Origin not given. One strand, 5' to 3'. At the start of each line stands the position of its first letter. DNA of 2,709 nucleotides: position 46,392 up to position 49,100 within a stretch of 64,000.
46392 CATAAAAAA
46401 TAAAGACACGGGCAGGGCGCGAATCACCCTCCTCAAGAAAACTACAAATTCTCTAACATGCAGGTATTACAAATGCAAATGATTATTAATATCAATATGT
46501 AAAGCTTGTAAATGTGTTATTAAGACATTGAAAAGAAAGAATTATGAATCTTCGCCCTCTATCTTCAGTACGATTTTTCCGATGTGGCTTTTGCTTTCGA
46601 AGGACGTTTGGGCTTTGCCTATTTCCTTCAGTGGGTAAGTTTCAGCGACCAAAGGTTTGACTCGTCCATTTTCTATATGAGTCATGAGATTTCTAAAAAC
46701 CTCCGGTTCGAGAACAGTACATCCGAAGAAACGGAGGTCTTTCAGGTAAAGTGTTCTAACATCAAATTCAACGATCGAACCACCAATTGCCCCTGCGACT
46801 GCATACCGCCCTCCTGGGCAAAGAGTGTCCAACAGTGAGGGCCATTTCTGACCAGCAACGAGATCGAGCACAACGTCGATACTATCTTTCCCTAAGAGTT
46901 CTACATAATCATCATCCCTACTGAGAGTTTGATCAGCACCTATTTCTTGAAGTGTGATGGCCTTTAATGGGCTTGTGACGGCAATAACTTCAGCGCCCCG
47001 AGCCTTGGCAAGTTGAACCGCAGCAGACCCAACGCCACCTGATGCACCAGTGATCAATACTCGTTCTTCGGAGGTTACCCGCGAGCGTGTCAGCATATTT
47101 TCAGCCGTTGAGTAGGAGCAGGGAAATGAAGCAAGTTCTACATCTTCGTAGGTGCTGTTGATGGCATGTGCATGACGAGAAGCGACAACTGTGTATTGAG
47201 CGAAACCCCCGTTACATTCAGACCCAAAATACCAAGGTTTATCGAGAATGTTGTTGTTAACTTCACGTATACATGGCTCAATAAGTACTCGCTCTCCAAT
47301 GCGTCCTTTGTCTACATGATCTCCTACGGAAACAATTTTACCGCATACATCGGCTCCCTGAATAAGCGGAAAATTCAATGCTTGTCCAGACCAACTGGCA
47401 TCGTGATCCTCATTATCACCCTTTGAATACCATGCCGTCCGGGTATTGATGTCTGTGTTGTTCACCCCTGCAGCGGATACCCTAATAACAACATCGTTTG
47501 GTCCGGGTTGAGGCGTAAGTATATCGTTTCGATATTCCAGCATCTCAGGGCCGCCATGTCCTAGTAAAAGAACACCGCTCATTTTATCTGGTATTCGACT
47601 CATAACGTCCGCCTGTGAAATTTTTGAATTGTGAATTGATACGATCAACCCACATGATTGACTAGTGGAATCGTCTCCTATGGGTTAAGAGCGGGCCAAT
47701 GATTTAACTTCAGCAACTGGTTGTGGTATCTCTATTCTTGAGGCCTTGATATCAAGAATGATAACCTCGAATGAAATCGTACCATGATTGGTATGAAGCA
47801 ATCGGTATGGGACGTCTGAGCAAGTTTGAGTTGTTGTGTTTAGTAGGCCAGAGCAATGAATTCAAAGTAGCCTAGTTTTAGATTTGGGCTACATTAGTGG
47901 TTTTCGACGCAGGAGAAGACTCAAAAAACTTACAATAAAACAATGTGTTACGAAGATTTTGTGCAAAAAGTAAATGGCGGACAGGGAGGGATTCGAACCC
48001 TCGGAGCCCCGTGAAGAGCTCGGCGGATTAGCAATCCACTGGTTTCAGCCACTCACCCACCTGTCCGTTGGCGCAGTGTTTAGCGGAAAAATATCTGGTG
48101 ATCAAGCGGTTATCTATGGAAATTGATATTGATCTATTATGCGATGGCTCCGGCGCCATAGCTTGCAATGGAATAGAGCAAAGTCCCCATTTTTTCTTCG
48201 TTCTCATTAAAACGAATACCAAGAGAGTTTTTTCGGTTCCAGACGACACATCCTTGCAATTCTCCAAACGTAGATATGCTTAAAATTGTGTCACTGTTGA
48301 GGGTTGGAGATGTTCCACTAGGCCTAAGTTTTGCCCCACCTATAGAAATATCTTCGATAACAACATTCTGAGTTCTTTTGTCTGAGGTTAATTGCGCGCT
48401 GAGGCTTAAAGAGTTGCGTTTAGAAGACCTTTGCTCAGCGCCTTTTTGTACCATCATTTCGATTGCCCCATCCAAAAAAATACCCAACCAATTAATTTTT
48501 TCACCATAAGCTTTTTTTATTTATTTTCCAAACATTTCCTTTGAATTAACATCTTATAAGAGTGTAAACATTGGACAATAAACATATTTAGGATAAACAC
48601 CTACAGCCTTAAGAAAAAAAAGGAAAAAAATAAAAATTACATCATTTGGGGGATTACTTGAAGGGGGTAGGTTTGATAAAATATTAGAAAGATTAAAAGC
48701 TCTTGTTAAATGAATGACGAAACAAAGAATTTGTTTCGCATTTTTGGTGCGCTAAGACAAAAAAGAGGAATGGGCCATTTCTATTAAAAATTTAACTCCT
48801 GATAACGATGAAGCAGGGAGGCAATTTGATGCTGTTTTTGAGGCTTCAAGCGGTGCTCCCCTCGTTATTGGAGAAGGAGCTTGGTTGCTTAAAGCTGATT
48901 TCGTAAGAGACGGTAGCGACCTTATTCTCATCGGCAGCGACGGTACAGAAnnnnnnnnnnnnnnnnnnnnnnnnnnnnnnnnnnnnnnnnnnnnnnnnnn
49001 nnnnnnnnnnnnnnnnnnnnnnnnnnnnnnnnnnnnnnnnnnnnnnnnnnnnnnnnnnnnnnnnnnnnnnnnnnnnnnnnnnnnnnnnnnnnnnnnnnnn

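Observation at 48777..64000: Giant (>5,070 aa, incomplete) adhesin with an unusual mosaic: long Ala-rich helical tracts alternating with at least 13 flagellin/FliD IN-motif-like modules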

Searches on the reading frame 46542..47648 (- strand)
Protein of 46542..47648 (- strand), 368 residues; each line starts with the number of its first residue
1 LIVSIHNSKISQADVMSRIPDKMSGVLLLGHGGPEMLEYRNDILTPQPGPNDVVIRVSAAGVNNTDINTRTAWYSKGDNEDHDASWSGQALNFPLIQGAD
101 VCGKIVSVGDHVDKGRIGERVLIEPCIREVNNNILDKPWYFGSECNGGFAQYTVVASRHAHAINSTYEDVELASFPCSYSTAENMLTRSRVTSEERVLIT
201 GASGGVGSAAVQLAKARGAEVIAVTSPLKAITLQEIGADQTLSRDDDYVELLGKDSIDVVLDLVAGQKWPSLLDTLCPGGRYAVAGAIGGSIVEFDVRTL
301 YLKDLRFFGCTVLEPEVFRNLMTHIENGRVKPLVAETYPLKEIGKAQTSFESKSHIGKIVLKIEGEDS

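Call 7: search_protein_families(library=pfam, proteins=[window:46542-47648:-], max_evalue=0.001)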
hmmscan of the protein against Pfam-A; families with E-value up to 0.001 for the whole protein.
window:46542-47648:- (368 aa): 4 families
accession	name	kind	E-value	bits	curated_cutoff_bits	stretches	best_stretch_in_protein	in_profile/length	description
PF00107.32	ADH_zinc_N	-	8.3e-20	71.5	31.8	1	205-326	1-128/129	Zinc-binding dehydrogenase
PF08240.17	ADH_N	-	4.1e-17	62.8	23.5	1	49-163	1-102/104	Alcohol dehydrogenase GroES-like domain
PF13602.12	ADH_zinc_N_2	-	4.2e-16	60.5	27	1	237-361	2-134/134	Zinc-binding dehydrogenase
PF01370.27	Epimerase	-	1.4e-05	25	20.9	1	197-267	1-74/240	NAD dependent epimerase/dehydratase family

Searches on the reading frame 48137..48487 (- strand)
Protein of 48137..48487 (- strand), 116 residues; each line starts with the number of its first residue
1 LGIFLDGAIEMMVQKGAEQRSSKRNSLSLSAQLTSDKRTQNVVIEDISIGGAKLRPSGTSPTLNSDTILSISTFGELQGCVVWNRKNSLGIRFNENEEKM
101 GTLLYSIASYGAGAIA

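Call 7: search_protein_families(library=pfam, proteins=[window:48137-48487:-], max_evalue=0.001)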
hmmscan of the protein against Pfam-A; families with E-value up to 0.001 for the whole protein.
window:48137-48487:- (116 aa): 1 family
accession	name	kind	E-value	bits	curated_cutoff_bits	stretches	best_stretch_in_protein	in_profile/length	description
PF07238.19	PilZ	-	5.6e-10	39.9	22.5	1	18-102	1-94/102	PilZ domain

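Call 19: list_cluster_members(proteins=[window:48137-48487:-, window:46542-47648:-, window:44337-46382:-, window:40749-44156:-, window:39929-40747:-, window:38554-39945:-, window:35583-36032:+, window:22949-24943:+, window:17103-18785:+, window:6479-8248:+])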
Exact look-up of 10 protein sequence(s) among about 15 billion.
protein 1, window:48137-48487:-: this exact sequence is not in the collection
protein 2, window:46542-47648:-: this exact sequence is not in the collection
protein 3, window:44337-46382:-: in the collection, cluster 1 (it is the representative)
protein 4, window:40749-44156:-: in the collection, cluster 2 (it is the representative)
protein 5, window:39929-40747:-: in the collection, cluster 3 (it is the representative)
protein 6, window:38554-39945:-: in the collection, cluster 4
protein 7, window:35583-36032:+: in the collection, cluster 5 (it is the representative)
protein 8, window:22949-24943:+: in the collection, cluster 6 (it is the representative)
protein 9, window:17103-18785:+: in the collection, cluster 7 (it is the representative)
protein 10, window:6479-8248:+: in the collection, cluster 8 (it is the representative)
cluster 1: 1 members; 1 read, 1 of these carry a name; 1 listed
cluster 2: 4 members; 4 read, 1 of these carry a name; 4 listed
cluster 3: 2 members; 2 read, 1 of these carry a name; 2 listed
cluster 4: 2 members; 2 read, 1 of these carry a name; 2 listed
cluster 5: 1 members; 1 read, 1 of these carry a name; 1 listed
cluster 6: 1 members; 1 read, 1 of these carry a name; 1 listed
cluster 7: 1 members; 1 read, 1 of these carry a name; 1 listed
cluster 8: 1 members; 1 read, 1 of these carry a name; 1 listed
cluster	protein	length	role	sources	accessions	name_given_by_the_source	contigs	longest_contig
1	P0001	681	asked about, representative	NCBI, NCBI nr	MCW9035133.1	MAG: hypothetical protein OQJ97_13000 [Rhodospirillales bacterium] | hypothetical protein [Rhodospirillales bacterium]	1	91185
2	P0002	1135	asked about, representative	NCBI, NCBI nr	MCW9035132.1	MAG: hypothetical protein OQJ97_12995 [Rhodospirillales bacterium] | hypothetical protein [Rhodospirillales bacterium]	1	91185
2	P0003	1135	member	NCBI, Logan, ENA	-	-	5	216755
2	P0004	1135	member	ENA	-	-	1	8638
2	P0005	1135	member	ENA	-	-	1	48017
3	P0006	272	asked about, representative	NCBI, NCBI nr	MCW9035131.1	MAG: FTR1 family protein [Rhodospirillales bacterium] | FTR1 family protein [Rhodospirillales bacterium]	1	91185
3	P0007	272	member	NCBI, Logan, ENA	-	-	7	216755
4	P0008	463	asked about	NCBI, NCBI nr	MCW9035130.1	MAG: FAD-dependent oxidoreductase [Rhodospirillales bacterium] | FAD-dependent oxidoreductase [Rhodospirillales bacterium]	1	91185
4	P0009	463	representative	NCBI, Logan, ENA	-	-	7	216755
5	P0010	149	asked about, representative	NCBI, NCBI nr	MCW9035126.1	MAG: MarR family transcriptional regulator [Rhodospirillales bacterium] | MarR family transcriptional regulator [Rhodospirillales bacterium]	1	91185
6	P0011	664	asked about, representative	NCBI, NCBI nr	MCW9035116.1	MAG: hypothetical protein OQJ97_12915 [Rhodospirillales bacterium] | hypothetical protein [Rhodospirillales bacterium]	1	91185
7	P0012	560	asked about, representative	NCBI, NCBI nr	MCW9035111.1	MAG: glycosyltransferase [Rhodospirillales bacterium] | glycosyltransferase [Rhodospirillales bacterium]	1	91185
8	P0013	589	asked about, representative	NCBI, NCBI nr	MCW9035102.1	MAG: glycosyltransferase [Rhodospirillales bacterium] | glycosyltransferase [Rhodospirillales bacterium]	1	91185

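Call 21: find_encoding_contigs(protein=P0001, flank=10000, max_places=4)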
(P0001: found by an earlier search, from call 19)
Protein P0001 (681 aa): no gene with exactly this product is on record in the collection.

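Call 22: find_encoding_contigs(protein=P0003, flank=10000, max_places=6)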
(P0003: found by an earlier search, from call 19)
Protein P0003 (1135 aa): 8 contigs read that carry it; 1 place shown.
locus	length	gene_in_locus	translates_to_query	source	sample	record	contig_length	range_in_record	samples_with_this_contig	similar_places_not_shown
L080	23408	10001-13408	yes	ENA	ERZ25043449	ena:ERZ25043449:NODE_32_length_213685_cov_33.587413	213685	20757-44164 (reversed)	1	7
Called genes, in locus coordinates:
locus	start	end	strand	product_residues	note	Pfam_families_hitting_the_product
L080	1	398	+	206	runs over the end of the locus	PF00072:Response_reg, PF08281:Sigma70_r4_2, PF00196:GerE, PF04545:Sigma70_r4 (weak)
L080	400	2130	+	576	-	PF00512:HisKA, PF02518:HATPase_c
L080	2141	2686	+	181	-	-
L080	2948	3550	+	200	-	-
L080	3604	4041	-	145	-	-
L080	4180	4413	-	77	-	-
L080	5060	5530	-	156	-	PF00210:Ferritin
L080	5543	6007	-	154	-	PF00210:Ferritin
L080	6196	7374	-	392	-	-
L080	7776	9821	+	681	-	-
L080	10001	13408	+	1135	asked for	PF25174:Beta-prop_THOC3 (faint), PF22113:Mtrc-MtrF_II-IV_dom (faint)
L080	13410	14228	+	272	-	PF03239:FTR1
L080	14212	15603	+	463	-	PF00890:FAD_binding_2 (weak), PF01266:DAO (weak), PF01494:FAD_binding_3 (weak), PF01593:Amino_oxidase, PF01946:Thi4 (faint), PF03486:HI0933_like (faint), PF13450:NAD_binding_8, PF03275:GLF (weak), +2 more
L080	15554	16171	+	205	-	-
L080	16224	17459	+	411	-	-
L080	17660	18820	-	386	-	PF01844:HNH (faint)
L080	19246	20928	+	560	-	PF00501:AMP-binding, PF13193:AMP-binding_C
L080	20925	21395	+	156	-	PF00111:Fer2 (weak), PF13085:Fer2_3 (weak), PF01799:Fer2_2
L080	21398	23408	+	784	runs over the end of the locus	PF01315:Ald_Xan_dh_C, PF02738:MoCoBD_1, PF20256:MoCoBD_2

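Call 83: search_protein_families(library=ncbifam, proteins=[window:48137-48487:-], max_evalue=0.00001)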
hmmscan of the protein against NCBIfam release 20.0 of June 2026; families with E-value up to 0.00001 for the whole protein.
window:48137-48487:- (116 aa): 0 families

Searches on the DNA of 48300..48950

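Call 75: search_rna_families(source=window, start=48300, end=48950, threshold=evalue, max_evalue=1)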
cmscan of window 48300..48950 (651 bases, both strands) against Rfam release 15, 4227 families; matches with E-value up to 1: 3.
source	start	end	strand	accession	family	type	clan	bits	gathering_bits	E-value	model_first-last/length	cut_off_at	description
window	48786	48821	+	RF03060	uup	Cis-reg;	-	19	36.8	0.46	1-48/48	no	uup RNA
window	48796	48876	-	RF02957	EFASI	Gene; sRNA;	-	18.4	51.2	0.51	1-133/133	no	EFASI RNA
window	48766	48935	+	RF02156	NPPA-AS1_1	Gene; lncRNA;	-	17.3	45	0.93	1-176/176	no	NPPA antisense RNA 1 conserved region 1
